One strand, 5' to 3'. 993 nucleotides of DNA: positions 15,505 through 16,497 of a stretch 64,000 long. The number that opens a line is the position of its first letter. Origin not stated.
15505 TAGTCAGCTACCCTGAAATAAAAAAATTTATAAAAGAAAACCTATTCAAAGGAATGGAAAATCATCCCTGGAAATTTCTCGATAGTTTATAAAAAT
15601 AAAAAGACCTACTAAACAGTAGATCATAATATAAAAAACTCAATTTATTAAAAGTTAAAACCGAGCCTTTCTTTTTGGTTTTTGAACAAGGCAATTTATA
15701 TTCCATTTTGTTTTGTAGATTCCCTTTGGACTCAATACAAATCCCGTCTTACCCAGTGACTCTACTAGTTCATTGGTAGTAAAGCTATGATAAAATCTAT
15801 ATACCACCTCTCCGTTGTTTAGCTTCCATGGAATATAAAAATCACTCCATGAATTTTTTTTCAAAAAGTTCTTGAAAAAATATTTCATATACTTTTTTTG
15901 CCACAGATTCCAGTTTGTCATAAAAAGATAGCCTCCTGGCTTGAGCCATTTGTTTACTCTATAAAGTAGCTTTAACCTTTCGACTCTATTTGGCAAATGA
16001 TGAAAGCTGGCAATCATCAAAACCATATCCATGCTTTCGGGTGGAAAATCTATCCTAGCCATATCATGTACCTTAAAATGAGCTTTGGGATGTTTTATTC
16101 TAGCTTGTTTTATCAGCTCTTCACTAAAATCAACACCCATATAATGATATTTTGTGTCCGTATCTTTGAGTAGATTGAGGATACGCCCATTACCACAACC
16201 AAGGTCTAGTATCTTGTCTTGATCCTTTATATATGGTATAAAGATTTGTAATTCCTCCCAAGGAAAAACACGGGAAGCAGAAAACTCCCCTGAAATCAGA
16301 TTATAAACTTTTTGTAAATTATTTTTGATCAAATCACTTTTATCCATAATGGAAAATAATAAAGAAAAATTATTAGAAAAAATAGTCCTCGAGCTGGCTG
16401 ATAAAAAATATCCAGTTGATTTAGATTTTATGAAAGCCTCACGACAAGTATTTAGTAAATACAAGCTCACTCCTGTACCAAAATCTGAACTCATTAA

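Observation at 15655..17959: Divergent Elp3 / Trm9-like methyltransferase pair: a candidate complete mcm5U34 tRNA-modification module in a bacterium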

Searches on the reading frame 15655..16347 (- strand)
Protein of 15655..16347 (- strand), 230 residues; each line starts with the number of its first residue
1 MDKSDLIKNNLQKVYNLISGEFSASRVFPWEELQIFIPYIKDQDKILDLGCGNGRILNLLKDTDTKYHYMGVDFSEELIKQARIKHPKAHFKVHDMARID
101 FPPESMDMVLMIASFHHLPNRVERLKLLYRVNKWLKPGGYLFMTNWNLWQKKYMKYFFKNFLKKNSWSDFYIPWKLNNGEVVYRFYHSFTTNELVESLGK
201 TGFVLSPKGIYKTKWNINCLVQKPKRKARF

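Call 3: search_protein_families(library=pfam, proteins=[window:15655-16347:-], max_evalue=0.01)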
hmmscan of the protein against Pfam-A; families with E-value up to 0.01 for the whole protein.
window:15655-16347:- (230 aa): 13 families
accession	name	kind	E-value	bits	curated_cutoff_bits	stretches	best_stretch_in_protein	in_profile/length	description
PF13649.12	Methyltransf_25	-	9.5e-20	71.5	27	1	46-139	1-97/97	Methyltransferase domain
PF08241.18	Methyltransf_11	-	3.2e-19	69.8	21.2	1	47-143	1-95/95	Methyltransferase domain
PF13847.12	Methyltransf_31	-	2e-17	63.7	27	1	40-155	1-116/145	Methyltransferase domain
PF13489.12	Methyltransf_23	-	1.3e-16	61.2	27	1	34-203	14-159/164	Methyltransferase domain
PF08242.18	Methyltransf_12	-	2e-15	57.7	30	1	47-141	1-98/98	Methyltransferase domain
PF07021.18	MetW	-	1.6e-07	31.6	21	1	33-133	4-103/193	Methionine biosynthesis protein MetW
PF05175.20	MTS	-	3.3e-07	30.5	23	1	35-172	22-168/170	Methyltransferase small domain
PF01209.24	Ubie_methyltran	-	4.4e-07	29.9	20.1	1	30-161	35-169/233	ubiE/COQ5 methyltransferase family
PF02390.23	Methyltransf_4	-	0.00019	21.4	24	1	44-160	3-133/173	Putative methyltransferase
PF13679.12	Methyltransf_32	-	0.0013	19.1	27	1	42-91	25-78/143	Methyltransferase domain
PF05148.21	Methyltransf_8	-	0.0015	18.9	27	1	26-144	53-157/219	Hypothetical methyltransferase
PF03291.22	mRNA_G-N7_MeTrfase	-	0.0028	17.3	26.6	0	44-92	63-109/315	mRNA (guanine-N(7))-methyltransferase domain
PF03141.22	Methyltransf_29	-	0.0035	16.4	23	1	43-149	118-223/506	Putative S-adenosyl-L-methionine-dependent methyltransferase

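Call 4: search_protein_families(library=ncbifam, proteins=[window:15655-16347:-], max_evalue=0.01)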
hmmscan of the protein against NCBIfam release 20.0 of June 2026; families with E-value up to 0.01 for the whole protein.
window:15655-16347:- (230 aa): 48 families (the best 25 are shown)
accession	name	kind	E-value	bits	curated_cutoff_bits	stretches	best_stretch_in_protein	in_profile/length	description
NF045667.1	MTase_DVU1556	equivalog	2.4e-16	59.8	155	1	41-146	21-122/213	DVU_1556 family methyltransferase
NF002463.0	PRK01683.1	equivalog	3.2e-13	49.9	297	1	21-143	11-128/258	trans-aconitate 2-methyltransferase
TIGR02072.1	BioC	equivalog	6.6e-13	49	184.95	1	42-145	34-134/244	malonyl-ACP O-methyltransferase BioC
NF001244.0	PRK00216.1-5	equivalog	2.5e-12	46.6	216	1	28-164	34-174/236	bifunctional demethylmenaquinone methyltransferase/2-methoxy-6-polyprenyl-1,4-benzoquinol methylase UbiE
NF043040.1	corrin_prot_MT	hypoth_equivalog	6.1e-11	42.2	180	1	39-144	38-148/216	corrinoid protein-associated methyltransferase CpaM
TIGR01934.1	MenG_MenH_UbiE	subfamily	2.9e-10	39.8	158.35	1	19-163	16-161/223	ubiquinone/menaquinone biosynthesis methyltransferase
NF010703.0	PRK14103.1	equivalog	9.6e-10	38.3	320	1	22-143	10-124/256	trans-aconitate 2-methyltransferase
TIGR02081.1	metW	equivalog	6.3e-09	35.7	189.5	1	33-133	4-103/194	methionine biosynthesis protein MetW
NF040539.1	AST_met_ArsM_2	exception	1.3e-08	35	240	1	20-145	37-165/262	putative arsinothricin biosynthesis methyltransferase ArsM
NF041536.1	ArsM_DUF2284_UU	exception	1.4e-08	33.5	575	1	39-146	73-183/459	arsenite methyltransferase/DUF2284 domain selenoprotein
NF045823.1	PthPhpthDimycoMt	equivalog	3.5e-08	32.9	300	1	45-144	69-167/256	phthiotriol/phenolphthiotriol dimycocerosates methyltransferase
TIGR01983.1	UbiG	equivalog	4.1e-08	32.8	102.95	1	43-154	50-162/228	bifunctional 2-polyprenyl-6-hydroxyphenol methylase/3-demethylubiquinol 3-O-methyltransferase UbiG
NF008300.0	PRK11088.1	equivalog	5.7e-08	32.6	303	1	41-113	84-159/272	23S rRNA (guanine(745)-N(1))-methyltransferase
NF041537.1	ArsM_AhpD_UU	exception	7.4e-08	31.6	510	1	40-145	74-182/345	arsenite methyltransferase/AhpD domain selenoprotein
NF045825.1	FAmtase_mtf2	equivalog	1.2e-07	31.3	400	1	45-146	61-161/248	fatty-acid O-methyltransferase Mtf2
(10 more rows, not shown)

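Call 5: search_solved_structures(query=window:15655-16347:-, max_evalue=0.001, show_alignments=3)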
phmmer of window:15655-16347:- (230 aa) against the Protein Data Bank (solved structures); distinct sequences matched with E-value up to 0.001: 62 (the best 60 are shown).
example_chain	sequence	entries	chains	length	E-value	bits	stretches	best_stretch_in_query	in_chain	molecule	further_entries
5cm2_Z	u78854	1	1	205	2.7e-15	59.5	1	25-216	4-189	TRNA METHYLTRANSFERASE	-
3sm3_A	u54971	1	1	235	2.7e-15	59.5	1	35-199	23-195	SAM-dependent methyltransferases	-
4iv8_A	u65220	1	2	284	1.2e-12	50.8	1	36-167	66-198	Phosphoethanolamine N-methyltransferase,putative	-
4mwz_A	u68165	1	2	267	2.6e-11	46.4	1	40-168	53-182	Phosphoethanolamine N-methyltransferase, putative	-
4iv0_A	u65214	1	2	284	3.1e-11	46.2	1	40-168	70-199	Phosphoethanolamine N-methyltransferase, putative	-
1ve3_A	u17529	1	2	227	3.9e-11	45.8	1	20-148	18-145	hypothetical protein PH0226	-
5wp5_A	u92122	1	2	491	4.6e-11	45.6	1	40-146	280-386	Phosphomethylethanolamine N-methyltransferase 2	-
4r6w_A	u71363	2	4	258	5.3e-10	42.1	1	13-168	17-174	Phosphoethanolamine N-methyltransferase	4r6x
5wp4_A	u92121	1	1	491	6.6e-10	41.8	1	40-164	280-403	Phosphoethanolamine N-methyltransferase 1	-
3ujd_A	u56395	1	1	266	3.7e-09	39.4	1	13-168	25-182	Phosphoethanolamine N-methyltransferase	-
3uj6_A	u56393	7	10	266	3.8e-09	39.3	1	13-168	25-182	Phosphoethanolamine N-methyltransferase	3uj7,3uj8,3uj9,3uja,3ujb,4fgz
3dli_A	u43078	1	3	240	1.8e-08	37.2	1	14-133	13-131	methyltransferase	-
9un4_A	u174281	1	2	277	2.9e-08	36.4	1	41-205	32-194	Juvenile hormone acid O-methyltransferase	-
6uv6_A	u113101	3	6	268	3.8e-08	36.1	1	32-143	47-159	D-glucose O-methyltransferase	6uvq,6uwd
3ujc_A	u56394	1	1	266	6e-08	35.4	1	13-168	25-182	Phosphoethanolamine N-methyltransferase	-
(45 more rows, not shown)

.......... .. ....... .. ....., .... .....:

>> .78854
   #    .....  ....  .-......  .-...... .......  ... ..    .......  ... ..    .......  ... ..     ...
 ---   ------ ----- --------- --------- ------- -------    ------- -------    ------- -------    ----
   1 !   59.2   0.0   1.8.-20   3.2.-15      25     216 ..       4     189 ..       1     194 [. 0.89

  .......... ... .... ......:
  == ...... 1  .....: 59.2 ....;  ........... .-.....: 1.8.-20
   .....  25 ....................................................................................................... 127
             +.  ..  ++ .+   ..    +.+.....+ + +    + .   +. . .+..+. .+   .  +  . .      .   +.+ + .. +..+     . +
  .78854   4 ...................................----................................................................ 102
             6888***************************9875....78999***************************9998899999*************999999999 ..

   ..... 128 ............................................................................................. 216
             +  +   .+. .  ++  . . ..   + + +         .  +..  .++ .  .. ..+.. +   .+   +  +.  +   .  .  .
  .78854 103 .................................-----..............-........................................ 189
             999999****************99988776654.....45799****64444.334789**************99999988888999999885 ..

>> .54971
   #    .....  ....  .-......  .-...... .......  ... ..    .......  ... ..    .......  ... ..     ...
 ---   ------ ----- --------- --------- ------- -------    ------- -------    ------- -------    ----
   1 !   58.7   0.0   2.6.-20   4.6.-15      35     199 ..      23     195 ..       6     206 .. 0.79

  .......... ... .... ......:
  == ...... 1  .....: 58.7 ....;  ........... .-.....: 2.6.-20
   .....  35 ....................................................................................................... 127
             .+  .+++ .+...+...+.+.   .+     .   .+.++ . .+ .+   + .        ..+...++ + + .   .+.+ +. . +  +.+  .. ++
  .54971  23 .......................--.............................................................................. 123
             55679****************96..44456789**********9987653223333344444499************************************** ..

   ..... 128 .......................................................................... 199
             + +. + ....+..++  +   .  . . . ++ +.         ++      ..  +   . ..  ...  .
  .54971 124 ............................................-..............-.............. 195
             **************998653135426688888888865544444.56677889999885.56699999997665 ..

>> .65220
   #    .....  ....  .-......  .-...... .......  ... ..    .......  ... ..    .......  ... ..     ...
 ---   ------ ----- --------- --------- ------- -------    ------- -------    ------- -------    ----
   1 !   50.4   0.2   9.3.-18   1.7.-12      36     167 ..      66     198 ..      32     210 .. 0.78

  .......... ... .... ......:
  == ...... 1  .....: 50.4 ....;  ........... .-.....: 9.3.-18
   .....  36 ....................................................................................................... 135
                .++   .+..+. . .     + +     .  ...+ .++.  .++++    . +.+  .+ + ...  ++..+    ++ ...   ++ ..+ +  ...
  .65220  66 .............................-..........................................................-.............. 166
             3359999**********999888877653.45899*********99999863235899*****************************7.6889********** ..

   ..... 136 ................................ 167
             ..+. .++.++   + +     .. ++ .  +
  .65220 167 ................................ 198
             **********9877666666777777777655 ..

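Call 10: find_homologous_proteins(query=window:15655-16347:-, max_evalue=0.00001)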
Query window:15655-16347:- (230 aa): 901 proteins with E <= 0.00001 among 1332 candidates; the best 120 are listed.
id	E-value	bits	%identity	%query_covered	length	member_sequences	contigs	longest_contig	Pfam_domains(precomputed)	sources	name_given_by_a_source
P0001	3.9e-156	535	100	100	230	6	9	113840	PF07021.19,PF13847.13,PF13489.13,PF05175.21,PF13649.13,PF01209.25,PF08241.19,PF08242.19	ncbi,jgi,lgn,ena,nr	ncbi:class I SAM-dependent methyltransferase [Candidatus Parcubacteria bacterium]|jgi:ubiquinone/men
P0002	1.4e-133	462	85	100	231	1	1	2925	PF07021.19,PF13847.13,PF13489.13,PF03848.21,PF05175.21,PF13649.13,PF02390.24,PF13679.13,PF01209.25,PF08241.19,PF08242.19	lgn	-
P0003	4.2e-94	332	64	97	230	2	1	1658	PF07021.19,PF13847.13,PF13489.13,PF05175.21,PF13649.13,PF01209.25,PF08241.19,PF08242.19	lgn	-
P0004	1.9e-92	327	62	98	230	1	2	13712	PF07021.19,PF13847.13,PF13489.13,PF05175.21,PF13649.13,PF01209.25,PF08241.19,PF08242.19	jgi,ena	-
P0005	2.6e-91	323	62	94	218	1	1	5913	PF07021.19,PF13847.13,PF13489.13,PF05175.21,PF13649.13,PF01209.25,PF08241.19,PF08242.19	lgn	-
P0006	3.5e-91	323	61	97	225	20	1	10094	PF07021.19,PF13847.13,PF13489.13,PF05175.21,PF13649.13,PF01209.25,PF08241.19,PF08242.19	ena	-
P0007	1.1e-90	321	63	97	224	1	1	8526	PF07021.19,PF13847.13,PF13489.13,PF05175.21,PF13649.13,PF01209.25,PF08241.19,PF08242.19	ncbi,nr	ncbi:class I SAM-dependent methyltransferase [bacterium]|nr:class I SAM-dependent methyltransferase 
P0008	8.1e-90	318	62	93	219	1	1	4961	PF07021.19,PF13847.13,PF13489.13,PF05175.21,PF13649.13,PF02390.24,PF01209.25,PF08241.19,PF08242.19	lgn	-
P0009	4.1e-89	316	59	94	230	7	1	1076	PF07021.19,PF13847.13,PF13489.13,PF13649.13,PF01209.25,PF08241.19,PF08242.19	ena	-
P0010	3.0e-88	313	62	96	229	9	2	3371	PF07021.19,PF13847.13,PF13489.13,PF05175.21,PF13649.13,PF01209.25,PF08241.19,PF08242.19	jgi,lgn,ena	-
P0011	4.6e-88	313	59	97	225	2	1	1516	PF07021.19,PF13847.13,PF13489.13,PF05175.21,PF13649.13,PF02390.24,PF01209.25,PF08241.19,PF08242.19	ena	-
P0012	7.8e-88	312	59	97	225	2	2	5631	PF07021.19,PF13847.13,PF13489.13,PF05175.21,PF13649.13,PF01209.25,PF08241.19,PF08242.19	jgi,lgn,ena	-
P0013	9.8e-88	311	59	98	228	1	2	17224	PF07021.19,PF13847.13,PF13489.13,PF05175.21,PF13649.13,PF01209.25,PF08241.19,PF08242.19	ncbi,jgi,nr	ncbi:MAG: class I SAM-dependent methyltransferase [Ignavibacteriales bacterium]|nr:MAG: class I SAM-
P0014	1.8e-87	311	60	93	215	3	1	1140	PF07021.19,PF13847.13,PF13489.13,PF05175.21,PF13649.13,PF02390.24,PF01209.25,PF08241.19,PF08242.19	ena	-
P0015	1.1e-86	308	57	97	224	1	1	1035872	PF13847.13,PF13489.13,PF05175.21,PF13649.13,PF01209.25,PF08241.19,PF08242.19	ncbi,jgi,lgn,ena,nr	ncbi:class I SAM-dependent methyltransferase [Patescibacteria group bacterium]|nr:class I SAM-depend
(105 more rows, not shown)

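Call 14: find_related_loci(query=A1, collection=genome_contigs, flank=6000)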
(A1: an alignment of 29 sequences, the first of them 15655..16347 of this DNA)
Query A1 (230 aa) in genome_contigs; peptide patterns used: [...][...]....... (x = any residue, [..] = any of these).
600 stretches matched a pattern (row limit reached: there are more); 418 encode a relative of the query (tblastn E <= 1e-3); the best 80 are kept; 80 distinct loci.
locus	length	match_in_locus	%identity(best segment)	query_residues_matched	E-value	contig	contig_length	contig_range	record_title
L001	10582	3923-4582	59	4-223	8e-89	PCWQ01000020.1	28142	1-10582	MAG: Candidatus Komeilibacteria bacterium CG11_big_fil_rev_8_21_14_0_20_36_20 CG11_8_21_14_0.20_scaffold_828_c, whole ge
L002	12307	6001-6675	56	3-227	7e-88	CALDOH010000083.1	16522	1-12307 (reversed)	MAG TPA_asm: uncultured bacterium isolate ERR2206790_bin.27_CONCOCT_v1.1_MAG genome assembly, contig: ERZ890879.868, who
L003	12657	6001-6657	61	7-223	5e-87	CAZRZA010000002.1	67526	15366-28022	MAG TPA_asm: uncultured Gammaproteobacteria bacterium isolate SRP200020_co5_4 genome assembly, contig: NODE_581_length_6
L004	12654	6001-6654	58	7-222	2e-85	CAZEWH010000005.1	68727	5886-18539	MAG TPA_asm: uncultured Gammaproteobacteria bacterium isolate SRP077602_co5_241 genome assembly, contig: NODE_1730_lengt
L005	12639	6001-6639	58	10-220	5e-82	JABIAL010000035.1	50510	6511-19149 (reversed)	MAG: bacterium isolate SI048_bin106 k141_1625015, whole genome shotgun sequence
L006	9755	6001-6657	54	7-223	3e-80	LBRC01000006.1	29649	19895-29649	MAG: Parcubacteria group bacterium GW2011_GWA2_36_10 UR94_C0006, whole genome shotgun sequence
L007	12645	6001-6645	54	10-223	9e-79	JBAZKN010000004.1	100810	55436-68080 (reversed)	MAG: Patescibacteria group bacterium isolate SO_2017_LW4_144 scaffold_661_c1_LW137-91_2017, whole genome shotgun sequenc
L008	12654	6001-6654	52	7-223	2e-74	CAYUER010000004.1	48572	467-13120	MAG TPA_asm: uncultured Gammaproteobacteria bacterium isolate SRP342105_co2_115 genome assembly, contig: NODE_655_length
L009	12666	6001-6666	49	3-223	1e-67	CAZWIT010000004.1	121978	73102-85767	MAG TPA_asm: uncultured Gammaproteobacteria bacterium isolate SRP300315_co1_55 genome assembly, contig: NODE_66_length_1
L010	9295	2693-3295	48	11-205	1e-50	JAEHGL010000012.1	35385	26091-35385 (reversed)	Candidatus Komeilibacteria bacterium S5_K13 S5_K13__12, whole genome shotgun sequence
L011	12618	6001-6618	40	1-203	1e-49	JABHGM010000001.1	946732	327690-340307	MAG: bacterium isolate SI037_bin203 k141_1573769, whole genome shotgun sequence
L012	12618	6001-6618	41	1-203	1e-46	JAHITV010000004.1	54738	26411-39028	MAG: Patescibacteria group bacterium isolate MM_PC_MetaG.mb.225 MM_PC_MetaG.mb.225_k141_414013, whole genome shotgun seq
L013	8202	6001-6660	41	15-224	2e-43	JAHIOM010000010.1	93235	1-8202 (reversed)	MAG: Patescibacteria group bacterium isolate KR13_S3.mb.134 KR13_S3.mb.134_k141_170109, whole genome shotgun sequence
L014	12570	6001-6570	41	7-194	9e-43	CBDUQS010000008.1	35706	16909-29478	MAG TPA_asm: uncultured bacterium isolate SRR22302373_binner13_Refined_70 genome assembly, contig: ERZ25073596.128, whol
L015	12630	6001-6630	37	2-203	6e-42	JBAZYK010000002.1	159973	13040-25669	MAG: Candidatus Gracilibacteria bacterium isolate SO_2017_GW1_79 NODE_739_length_159973_cov_6.592445_OW334_2017, whole g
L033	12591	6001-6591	35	7-203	1e-37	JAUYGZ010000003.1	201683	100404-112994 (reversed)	MAG: bacterium isolate C24_maxbin.053 C24_k141_433671, whole genome shotgun sequence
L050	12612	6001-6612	40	15-216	6e-35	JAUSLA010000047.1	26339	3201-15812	MAG: bacterium isolate E14_metabat.bin.93 E14_k141_1051779, whole genome shotgun sequence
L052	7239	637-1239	36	15-214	2e-34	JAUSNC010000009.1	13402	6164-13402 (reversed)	MAG: Candidatus Parcubacteria bacterium isolate E19_metabat.bin.129 E19_k141_494919, whole genome shotgun sequence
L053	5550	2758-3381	37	6-203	1e-34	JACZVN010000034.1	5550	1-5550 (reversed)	MAG: Patescibacteria group bacterium isolate B18T3L11 B18T3L11_NODE21072, whole genome shotgun sequence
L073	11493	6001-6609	33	3-218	9e-33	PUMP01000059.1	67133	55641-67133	MAG: Candidatus Nealsonbacteria bacterium isolate B1Sed10_223R2 B1-Sed10-C175, whole genome shotgun sequence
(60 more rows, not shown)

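Call 25: search_solved_structures(query=A1, max_evalue=0.00001, show_alignments=1)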
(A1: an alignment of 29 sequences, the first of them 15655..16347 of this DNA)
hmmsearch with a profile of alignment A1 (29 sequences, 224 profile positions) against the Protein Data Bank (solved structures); distinct sequences matched with E-value up to 0.00001: 148 (the best 60 are shown).
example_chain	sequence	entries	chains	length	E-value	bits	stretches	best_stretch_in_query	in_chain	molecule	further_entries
5cm2_Z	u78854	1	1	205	3.3e-29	105.2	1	23-218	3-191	TRNA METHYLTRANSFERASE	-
3sm3_A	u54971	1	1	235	1.5e-21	80.1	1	35-209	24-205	SAM-dependent methyltransferases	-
5wp5_A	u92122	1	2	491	4.6e-21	78.5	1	37-145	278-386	Phosphomethylethanolamine N-methyltransferase 2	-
5wp4_A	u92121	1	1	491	2.7e-20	76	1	38-144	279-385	Phosphoethanolamine N-methyltransferase 1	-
1ve3_A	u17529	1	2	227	4.1e-20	75.4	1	24-147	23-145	hypothetical protein PH0226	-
4iv8_A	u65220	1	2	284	3.5e-19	72.4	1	38-198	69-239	Phosphoethanolamine N-methyltransferase,putative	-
3l8d_A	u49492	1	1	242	2.4e-18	69.7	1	32-175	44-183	Methyltransferase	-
4mwz_A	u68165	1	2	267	5e-17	65.3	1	39-198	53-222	Phosphoethanolamine N-methyltransferase, putative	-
4iv0_A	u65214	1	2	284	5.4e-17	65.3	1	39-198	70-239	Phosphoethanolamine N-methyltransferase, putative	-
4r6w_A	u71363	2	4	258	9.6e-17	64.4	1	39-166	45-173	Phosphoethanolamine N-methyltransferase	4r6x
3dtn_A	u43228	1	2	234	2.1e-16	63.3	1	9-163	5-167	Putative Methyltransferase MM_2633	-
3ujd_A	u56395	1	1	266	1.7e-15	60.3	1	39-166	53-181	Phosphoethanolamine N-methyltransferase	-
3uj6_A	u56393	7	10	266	1.7e-15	60.3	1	39-166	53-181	Phosphoethanolamine N-methyltransferase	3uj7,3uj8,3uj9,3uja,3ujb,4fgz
6uak_A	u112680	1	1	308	1.3e-14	57.4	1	39-140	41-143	SAM dependent methyltransferase LahSB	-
3bus_A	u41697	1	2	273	1.5e-14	57.3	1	38-147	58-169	Methyltransferase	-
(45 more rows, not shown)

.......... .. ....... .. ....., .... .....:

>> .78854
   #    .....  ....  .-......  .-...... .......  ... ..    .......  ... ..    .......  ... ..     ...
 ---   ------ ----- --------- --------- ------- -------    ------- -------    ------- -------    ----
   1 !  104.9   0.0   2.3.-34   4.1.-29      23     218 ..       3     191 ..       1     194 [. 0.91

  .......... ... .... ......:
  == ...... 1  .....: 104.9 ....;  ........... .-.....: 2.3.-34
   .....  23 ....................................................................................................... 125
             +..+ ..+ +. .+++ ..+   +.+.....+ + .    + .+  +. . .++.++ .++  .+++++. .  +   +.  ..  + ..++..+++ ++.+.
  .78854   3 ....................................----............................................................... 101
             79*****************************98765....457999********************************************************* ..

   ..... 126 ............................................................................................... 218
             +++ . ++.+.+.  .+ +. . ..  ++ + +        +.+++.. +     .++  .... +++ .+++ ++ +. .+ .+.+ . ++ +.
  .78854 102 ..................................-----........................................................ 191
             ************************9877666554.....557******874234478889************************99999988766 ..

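Call 31: predict_structure(alignment_id=A1)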
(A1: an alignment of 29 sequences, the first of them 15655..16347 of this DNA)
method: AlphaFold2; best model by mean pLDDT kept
length: 230 residues; sequences in the alignment: 29
mean_pLDDT: 93.3   pTM: 0.90
mean pLDDT of the five models: 93.3, 93.3, 92.3, 92.0, 90.6
residues with pLDDT >= 90: 183; 70-90: 46; 50-70: 1; < 50: 0
segments of 3 or more residues with pLDDT < 50: none
pLDDT, mean of each block of 10 residues (from residue 1): 90 93 80 89 96 86 93 96 94 96 98 95 97 98 96 91 91 94 96 98 97 95 88
secondary structure, 60 per line:
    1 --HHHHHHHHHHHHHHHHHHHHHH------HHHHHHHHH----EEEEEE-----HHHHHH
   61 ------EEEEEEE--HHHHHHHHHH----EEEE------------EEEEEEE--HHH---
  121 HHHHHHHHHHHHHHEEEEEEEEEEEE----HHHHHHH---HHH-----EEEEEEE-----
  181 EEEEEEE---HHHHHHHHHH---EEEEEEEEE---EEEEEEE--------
elements in order: H3-24 H31-39 E44-49 H55-60 E67-73 H76-85 E90-93 E106-112 H121-134 E135-146 H151-157 E169-175 E181-187 H191-200 E204-212 E216-222
